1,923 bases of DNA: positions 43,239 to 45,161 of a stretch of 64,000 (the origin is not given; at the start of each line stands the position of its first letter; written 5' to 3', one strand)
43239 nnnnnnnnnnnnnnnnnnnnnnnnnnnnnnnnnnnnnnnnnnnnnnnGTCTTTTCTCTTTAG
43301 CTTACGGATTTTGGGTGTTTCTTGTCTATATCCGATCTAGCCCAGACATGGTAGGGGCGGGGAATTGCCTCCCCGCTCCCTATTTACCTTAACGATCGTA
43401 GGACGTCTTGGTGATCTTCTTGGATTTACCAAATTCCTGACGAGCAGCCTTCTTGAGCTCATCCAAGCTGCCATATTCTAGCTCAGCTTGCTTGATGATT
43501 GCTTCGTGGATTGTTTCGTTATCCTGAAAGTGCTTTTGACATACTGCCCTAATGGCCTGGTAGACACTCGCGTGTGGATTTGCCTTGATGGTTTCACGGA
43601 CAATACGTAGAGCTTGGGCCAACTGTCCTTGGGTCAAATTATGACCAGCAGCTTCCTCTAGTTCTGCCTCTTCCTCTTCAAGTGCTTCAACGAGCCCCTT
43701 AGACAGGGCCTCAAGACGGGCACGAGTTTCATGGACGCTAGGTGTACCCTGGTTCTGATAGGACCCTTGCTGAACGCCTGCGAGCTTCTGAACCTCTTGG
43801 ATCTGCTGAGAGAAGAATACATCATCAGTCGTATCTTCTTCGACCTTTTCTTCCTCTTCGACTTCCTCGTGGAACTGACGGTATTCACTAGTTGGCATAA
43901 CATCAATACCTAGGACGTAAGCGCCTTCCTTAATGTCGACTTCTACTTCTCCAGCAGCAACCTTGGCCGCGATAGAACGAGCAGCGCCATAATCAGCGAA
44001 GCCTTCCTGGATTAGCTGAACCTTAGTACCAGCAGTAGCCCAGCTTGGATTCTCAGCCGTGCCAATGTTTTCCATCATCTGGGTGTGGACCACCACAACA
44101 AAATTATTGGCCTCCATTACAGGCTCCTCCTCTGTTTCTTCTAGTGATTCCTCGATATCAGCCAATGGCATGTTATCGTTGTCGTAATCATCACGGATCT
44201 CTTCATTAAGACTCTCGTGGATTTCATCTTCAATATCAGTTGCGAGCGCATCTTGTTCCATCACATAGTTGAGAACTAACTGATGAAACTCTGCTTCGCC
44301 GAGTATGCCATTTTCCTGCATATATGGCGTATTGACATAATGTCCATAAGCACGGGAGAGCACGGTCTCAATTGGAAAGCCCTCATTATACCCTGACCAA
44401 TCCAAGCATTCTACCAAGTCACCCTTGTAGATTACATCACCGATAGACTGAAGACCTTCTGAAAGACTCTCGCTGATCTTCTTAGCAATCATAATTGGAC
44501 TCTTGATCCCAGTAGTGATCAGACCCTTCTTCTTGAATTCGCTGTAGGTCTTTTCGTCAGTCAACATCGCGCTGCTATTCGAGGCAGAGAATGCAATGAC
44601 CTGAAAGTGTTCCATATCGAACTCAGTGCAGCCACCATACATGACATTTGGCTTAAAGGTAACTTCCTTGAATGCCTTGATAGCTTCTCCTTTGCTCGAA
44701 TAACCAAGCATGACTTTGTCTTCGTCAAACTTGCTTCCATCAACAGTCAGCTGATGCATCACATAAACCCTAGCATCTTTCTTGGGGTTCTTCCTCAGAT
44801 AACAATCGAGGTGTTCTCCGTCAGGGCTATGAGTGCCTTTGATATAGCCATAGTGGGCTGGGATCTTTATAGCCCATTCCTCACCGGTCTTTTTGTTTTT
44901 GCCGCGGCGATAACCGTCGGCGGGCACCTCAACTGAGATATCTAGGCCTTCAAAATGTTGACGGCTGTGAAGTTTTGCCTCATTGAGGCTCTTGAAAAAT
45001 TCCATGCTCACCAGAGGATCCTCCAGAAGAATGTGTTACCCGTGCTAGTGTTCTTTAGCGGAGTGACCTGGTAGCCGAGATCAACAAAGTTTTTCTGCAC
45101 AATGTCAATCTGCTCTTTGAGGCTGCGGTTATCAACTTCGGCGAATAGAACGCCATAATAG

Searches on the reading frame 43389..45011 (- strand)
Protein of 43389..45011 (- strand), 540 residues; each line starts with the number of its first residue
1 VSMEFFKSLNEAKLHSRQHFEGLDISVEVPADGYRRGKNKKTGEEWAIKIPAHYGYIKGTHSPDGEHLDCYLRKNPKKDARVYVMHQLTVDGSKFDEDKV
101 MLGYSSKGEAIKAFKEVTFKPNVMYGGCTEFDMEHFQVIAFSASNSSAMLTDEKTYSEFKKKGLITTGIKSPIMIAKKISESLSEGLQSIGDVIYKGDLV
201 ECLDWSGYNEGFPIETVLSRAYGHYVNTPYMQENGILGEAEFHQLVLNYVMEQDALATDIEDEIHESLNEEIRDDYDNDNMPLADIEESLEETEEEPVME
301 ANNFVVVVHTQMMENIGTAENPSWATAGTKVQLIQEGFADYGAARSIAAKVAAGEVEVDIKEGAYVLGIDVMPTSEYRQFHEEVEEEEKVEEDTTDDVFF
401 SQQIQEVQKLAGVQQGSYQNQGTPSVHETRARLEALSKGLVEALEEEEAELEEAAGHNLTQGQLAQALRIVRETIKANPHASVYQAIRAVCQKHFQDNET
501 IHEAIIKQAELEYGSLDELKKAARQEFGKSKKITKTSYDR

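Call 12: search_protein_families(library=phrogs, proteins=[window:43389-45011:-], max_evalue=0.001)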
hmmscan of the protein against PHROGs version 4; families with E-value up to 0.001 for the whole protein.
window:43389-45011:- (540 aa): 10 families
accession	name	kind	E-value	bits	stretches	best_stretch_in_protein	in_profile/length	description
phrog_30335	-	unknown function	9.8e-21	73.6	1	20-115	775-868/2900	-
phrog_37402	-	unknown function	3.2e-20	71.9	1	20-160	1116-1260/2639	-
phrog_4660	-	head and packaging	1.4e-19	70.9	1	17-137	636-750/765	minor head protein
phrog_10089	-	moron, auxiliary metabolic gene and host takeover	3.7e-17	61.4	1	18-117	900-999/4647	DarB-like antirestriction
phrog_938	-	lysis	1.1e-15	56.8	1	17-115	1511-1611/2185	endolysin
phrog_4272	-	unknown function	9.3e-14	51.8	1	15-166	134-278/764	-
phrog_20705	-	head and packaging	1.6e-13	50.9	1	19-137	34-151/690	virion structural protein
phrog_5143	-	unknown function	1.2e-11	43.5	1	19-110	728-819/2204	-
phrog_29900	-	unknown function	1.3e-09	37.4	1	21-117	783-879/1028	-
phrog_33607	-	unknown function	1.8e-08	35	1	27-139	120-227/287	-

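Call 85: search_protein_families(library=pfam, proteins=[window:43389-45011:-], max_evalue=0.001)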
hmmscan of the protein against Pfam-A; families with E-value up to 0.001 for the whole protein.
window:43389-45011:- (540 aa): 1 family
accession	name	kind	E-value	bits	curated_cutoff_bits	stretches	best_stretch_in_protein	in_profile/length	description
PF18823.6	InPase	-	2.1e-31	109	26.8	1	16-137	12-131/135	Inorganic Pyrophosphatase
